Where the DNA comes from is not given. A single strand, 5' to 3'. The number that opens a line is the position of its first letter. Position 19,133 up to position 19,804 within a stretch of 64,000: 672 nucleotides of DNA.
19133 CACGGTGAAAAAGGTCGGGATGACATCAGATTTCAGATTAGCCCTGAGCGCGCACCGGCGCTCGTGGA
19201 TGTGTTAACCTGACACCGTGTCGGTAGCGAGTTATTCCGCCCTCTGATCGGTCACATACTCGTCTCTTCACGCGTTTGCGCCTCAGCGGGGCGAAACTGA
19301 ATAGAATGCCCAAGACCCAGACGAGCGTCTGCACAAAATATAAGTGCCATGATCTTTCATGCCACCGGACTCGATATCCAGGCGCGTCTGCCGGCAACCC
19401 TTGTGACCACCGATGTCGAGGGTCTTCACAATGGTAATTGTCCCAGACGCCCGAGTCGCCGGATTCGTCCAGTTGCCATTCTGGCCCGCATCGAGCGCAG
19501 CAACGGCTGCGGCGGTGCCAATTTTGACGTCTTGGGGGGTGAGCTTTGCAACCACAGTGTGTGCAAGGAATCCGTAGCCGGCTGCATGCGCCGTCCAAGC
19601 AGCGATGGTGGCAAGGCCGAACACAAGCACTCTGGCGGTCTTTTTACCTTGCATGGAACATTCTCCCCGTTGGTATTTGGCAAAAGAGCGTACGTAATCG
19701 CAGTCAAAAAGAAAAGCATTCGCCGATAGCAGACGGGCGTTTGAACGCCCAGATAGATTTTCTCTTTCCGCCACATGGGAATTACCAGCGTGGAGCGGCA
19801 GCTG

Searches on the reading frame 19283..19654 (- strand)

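Call 65: search_protein_families(library=pfam, proteins=[window:19283-19654:-], max_evalue=0.05)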
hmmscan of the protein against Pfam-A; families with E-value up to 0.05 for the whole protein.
window:19283-19654:- (123 aa): 1 family
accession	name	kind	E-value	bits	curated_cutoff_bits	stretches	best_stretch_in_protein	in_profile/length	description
PF16998.10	17kDa_Anti_2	-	0.021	15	26.6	1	60-122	54-115/116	17 kDa outer membrane surface antigen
